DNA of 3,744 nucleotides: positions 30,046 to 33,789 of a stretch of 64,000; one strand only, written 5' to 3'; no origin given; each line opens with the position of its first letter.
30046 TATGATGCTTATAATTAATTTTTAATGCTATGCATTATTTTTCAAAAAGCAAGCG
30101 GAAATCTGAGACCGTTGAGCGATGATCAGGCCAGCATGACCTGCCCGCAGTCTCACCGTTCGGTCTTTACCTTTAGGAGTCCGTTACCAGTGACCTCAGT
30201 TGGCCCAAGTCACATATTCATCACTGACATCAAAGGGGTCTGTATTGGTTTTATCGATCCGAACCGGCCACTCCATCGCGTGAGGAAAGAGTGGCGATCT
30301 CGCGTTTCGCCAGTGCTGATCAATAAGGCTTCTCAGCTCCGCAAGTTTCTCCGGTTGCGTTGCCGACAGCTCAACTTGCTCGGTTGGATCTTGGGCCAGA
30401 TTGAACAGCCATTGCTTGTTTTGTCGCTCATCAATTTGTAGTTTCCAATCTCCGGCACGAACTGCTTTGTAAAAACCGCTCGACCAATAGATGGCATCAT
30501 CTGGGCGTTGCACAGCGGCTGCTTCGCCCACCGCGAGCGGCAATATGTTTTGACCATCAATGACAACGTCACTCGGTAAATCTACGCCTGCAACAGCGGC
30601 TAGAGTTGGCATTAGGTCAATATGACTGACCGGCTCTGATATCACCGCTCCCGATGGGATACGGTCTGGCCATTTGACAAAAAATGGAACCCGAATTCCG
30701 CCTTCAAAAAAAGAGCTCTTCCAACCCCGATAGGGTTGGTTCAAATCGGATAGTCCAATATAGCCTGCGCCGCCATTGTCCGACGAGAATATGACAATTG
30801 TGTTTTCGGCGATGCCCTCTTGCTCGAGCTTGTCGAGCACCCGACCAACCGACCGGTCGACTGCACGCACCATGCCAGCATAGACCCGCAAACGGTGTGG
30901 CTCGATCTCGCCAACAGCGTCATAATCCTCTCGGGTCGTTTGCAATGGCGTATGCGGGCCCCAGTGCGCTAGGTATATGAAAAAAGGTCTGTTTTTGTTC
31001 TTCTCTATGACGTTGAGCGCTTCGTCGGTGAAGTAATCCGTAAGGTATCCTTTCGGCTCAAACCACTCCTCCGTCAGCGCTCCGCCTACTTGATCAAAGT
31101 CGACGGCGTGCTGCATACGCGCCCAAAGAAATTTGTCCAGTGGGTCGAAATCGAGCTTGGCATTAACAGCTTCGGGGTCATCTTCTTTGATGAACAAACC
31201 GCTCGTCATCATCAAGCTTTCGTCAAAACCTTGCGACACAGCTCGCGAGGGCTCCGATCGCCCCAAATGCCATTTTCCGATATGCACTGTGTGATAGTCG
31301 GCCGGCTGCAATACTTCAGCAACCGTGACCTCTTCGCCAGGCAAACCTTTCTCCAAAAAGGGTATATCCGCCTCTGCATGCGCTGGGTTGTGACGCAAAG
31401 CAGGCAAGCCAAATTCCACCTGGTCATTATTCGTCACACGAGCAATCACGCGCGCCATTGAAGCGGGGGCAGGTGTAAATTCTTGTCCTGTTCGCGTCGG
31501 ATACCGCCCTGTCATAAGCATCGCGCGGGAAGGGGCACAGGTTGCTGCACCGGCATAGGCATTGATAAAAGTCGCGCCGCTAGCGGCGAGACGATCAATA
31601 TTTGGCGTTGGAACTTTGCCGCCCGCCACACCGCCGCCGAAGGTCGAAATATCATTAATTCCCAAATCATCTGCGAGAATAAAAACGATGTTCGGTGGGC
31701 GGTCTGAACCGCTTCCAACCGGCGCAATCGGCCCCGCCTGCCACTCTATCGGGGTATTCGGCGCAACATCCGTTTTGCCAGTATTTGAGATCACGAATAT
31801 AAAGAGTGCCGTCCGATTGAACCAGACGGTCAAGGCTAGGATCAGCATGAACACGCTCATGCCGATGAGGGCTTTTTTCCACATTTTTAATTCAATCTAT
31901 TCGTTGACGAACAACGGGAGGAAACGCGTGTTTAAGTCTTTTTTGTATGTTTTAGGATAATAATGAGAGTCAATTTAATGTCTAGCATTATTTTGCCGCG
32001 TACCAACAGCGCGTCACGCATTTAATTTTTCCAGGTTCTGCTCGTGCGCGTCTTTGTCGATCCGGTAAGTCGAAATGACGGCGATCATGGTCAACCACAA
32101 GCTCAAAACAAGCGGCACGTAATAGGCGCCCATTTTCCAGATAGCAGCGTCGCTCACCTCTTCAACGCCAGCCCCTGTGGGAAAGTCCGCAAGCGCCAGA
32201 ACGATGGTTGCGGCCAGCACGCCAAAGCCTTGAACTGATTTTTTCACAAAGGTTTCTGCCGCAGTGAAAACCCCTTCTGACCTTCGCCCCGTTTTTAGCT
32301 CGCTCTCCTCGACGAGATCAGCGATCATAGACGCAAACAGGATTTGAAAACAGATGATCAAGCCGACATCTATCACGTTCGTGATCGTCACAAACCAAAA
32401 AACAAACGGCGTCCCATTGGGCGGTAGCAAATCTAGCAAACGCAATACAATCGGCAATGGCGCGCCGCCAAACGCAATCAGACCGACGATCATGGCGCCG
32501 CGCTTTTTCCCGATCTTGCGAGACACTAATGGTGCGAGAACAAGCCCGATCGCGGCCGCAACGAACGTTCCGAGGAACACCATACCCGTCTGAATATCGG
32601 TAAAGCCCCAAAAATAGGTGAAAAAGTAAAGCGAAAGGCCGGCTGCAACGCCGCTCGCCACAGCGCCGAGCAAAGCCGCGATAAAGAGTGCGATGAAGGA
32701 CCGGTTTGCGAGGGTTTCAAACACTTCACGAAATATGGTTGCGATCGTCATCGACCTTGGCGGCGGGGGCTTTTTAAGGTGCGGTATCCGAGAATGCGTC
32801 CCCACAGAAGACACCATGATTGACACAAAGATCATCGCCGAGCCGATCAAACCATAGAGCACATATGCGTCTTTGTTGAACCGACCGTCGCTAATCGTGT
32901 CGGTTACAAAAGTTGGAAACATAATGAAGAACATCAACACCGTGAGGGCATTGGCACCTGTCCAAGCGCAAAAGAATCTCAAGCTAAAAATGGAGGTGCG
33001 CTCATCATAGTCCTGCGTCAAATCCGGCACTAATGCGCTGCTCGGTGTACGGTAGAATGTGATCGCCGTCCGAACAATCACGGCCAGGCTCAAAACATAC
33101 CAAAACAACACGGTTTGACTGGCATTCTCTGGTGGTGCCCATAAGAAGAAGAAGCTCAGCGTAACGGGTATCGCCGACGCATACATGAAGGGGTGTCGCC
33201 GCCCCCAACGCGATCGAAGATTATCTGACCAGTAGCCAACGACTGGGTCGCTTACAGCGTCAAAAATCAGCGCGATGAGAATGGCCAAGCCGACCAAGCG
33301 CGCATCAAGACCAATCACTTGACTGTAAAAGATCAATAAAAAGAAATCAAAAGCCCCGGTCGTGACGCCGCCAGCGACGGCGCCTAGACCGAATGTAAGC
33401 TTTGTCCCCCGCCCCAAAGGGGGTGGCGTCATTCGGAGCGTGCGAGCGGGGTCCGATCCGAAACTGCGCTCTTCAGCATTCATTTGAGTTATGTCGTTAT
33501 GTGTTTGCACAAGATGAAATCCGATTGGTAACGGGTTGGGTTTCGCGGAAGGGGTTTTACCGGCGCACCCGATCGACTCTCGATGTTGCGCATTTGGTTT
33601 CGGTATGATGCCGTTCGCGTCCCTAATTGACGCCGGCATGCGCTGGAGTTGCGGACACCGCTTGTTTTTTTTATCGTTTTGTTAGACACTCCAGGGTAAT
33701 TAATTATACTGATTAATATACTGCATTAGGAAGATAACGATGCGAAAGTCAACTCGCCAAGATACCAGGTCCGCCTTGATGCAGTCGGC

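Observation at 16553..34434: Ten intergenic copies of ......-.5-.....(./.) link nine promoter gaps into one apparent regulon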

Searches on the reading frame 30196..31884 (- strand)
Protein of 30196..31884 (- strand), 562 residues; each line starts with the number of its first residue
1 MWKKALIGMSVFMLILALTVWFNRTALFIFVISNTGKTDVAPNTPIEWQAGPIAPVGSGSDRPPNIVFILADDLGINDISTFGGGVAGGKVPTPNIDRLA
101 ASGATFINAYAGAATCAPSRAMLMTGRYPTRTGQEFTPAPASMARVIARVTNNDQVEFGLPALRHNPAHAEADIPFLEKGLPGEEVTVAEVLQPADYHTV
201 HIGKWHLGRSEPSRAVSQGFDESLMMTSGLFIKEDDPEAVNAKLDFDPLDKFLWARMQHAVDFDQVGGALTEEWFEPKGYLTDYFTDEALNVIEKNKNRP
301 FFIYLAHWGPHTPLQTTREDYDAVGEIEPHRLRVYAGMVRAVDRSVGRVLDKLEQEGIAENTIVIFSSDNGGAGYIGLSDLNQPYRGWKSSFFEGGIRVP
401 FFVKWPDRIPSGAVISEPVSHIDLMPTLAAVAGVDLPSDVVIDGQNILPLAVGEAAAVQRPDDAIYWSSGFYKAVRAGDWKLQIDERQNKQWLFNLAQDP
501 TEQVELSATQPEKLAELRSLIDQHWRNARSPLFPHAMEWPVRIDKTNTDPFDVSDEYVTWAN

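Call 8: search_protein_families(library=pfam, proteins=[window:30196-31884:-])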
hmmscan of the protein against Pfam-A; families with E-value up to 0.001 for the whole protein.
window:30196-31884:- (562 aa): 4 families
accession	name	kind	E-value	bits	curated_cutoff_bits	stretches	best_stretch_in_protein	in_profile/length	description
PF00884.28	Sulfatase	-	5.7e-57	193.8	25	1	64-434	1-301/301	Sulfatase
PF16347.10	SGSH_C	-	2.1e-11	44.6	29.3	1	391-507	10-132/154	N-sulphoglucosamine sulphohydrolase, C-terminal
PF01663.27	Phosphodiest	-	1.3e-06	28.7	23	0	335-373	184-222/342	Type I phosphodiesterase / nucleotide pyrophosphatase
PF14707.11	Sulfatase_C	-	0.00071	20.6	30.9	0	488-530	53-94/127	C-terminal region of aryl-sulfatase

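Call 26: search_solved_structures(query=window:30196-31884:-, max_evalue=1e-15)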
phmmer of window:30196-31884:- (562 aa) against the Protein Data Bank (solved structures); distinct sequences matched with E-value up to 1e-15: 74 (the best 60 are shown).
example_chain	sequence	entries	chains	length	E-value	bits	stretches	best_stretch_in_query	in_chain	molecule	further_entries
6prm_A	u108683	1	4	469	5.4e-72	246.3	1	178-520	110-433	exo-4S-kappa carrageenan S1 sulfatase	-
6psm_A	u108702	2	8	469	1.5e-70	241.5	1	178-520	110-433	exo-4S-kappa carrageenan S1 sulfatase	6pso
6bia_A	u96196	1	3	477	2.2e-66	227.7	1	180-535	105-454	Sulfatase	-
9fo1_A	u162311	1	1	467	2.9e-64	220.8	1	278-534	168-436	k-carrageenan sulfatase S1_16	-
6b0j_A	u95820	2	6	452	1.1e-63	218.8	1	180-535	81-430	Iota-carrageenan sulfatase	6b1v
6b0k_A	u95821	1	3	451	1.1e-63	218.8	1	180-535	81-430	Iota-carrageenan sulfatase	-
9hh3_A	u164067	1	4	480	2.2e-62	214.6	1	178-536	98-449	Sulfatase, family S1-19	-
9hh2_A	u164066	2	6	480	6e-61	209.8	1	178-536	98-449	Sulfatase, family S1-19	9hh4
7stt_A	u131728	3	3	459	2.2e-55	191.4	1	336-535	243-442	N-acetylgalactosamine-6-sulfatase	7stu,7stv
6ust_A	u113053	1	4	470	6.5e-54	186.6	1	334-536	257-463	N-acetylgalactosamine 6-sulfate sulfatase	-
3ed4_A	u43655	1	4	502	1.5e-50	175.4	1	335-512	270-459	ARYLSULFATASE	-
8eg3_A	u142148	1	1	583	1.9e-48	168.5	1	281-476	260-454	Steryl-sulfatase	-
1p49_A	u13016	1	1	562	1.6e-47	165.5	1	281-476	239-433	STERYL-SULFATASE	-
7oz9_AAA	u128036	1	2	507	5.2e-46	160.5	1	279-517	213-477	N-acetylgalactosamine-6-sulfatase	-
7all_AAA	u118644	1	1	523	2.1e-45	158.5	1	333-534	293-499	Arylsulfatase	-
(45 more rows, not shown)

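Call 42: search_protein_families(library=ncbifam, proteins=[window:30196-31884:-], max_evalue=0.00001)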
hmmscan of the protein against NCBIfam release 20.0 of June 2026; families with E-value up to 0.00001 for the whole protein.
window:30196-31884:- (562 aa): 5 families
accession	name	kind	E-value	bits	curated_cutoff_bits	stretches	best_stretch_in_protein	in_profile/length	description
NF010322.0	PRK13759.1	equivalog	5.5e-44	150.5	481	3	332-519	267-451/486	arylsulfatase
TIGR03417.1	chol_sulfatase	equivalog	2.6e-41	142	433.45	2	333-525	253-440/500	choline-sulfatase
NF045661.1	HdlasePehA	equivalog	1.1e-30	106.8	900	2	334-460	283-401/506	phosphoric/sulfuric ester hydrolase PehA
NF052527.1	Mn_arylsulf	exception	2.8e-20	72.7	850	1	332-509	264-434/479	manganese-dependent arylsulfatase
NF053595.1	LptchSynLtaSGpos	equivalog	1.1e-07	30.9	970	1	279-447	374-540/626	lipoteichoic acid synthase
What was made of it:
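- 30196..31884 (-): Sulfatase 1 (formylglycine-type S1 sulfatase with an N-terminal membrane anchor). Calls 8, 26 and 42.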

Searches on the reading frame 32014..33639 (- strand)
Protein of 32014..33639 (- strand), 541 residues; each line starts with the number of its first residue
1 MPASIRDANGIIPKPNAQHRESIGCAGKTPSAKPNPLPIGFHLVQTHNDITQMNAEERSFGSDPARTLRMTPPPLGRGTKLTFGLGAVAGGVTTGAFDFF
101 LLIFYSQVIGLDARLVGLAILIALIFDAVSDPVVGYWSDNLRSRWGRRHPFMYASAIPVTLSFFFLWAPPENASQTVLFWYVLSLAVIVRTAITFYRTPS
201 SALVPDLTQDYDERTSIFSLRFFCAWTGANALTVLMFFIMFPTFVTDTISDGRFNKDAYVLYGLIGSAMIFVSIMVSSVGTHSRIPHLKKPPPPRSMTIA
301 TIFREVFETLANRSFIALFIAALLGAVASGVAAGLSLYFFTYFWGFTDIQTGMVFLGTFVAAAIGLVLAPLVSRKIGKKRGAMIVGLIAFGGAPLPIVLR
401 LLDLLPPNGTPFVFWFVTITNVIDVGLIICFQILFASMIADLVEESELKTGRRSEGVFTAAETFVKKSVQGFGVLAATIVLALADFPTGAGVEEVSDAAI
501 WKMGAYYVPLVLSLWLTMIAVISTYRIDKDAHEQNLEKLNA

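Call 8: search_protein_families(library=pfam, proteins=[window:32014-33639:-])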
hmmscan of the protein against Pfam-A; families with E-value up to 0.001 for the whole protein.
window:32014-33639:- (541 aa): 2 families
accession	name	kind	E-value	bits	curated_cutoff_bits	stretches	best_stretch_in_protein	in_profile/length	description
PF13347.12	MFS_2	-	1.2e-92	311.1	27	1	83-529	2-427/427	MFS/sugar transport protein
PF07690.21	MFS_1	-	9.9e-10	38.3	33.4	1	85-445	3-325/347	Major Facilitator Superfamily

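Call 42: search_protein_families(library=ncbifam, proteins=[window:32014-33639:-], max_evalue=0.00001)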
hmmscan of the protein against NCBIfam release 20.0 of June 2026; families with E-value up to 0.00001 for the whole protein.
window:32014-33639:- (541 aa): 6 families
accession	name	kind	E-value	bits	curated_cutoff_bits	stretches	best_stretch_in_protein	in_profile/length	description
TIGR00792.1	gph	subfamily_domain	1.4e-53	182.1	231.35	1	80-539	1-434/437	glycoside-pentoside-hexuronide (GPH):cation symporter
NF007749.0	PRK10429.1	equivalog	4.3e-36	124.7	456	1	78-533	6-441/473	melibiose:sodium transporter MelB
NF007237.0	PRK09669.1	subfamily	3.3e-32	111.7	610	1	79-531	10-434/461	putative symporter YagG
NF007353.0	PRK09848.1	equivalog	1e-25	90.5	528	1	78-534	8-436/457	glucuronide transporter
NF008526.0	PRK11462.1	equivalog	1.7e-22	79.8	836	1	79-496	10-400/460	glycoside-pentoside-hexuronide family transporter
TIGR01301.1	GPH_sucrose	subfamily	1.8e-09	37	511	1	87-165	11-90/476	sucrose/proton symporter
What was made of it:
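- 32014..33639 (-): MFS_2 (GPH-family) transporter, divergent from tetR. Calls 8 and 42.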
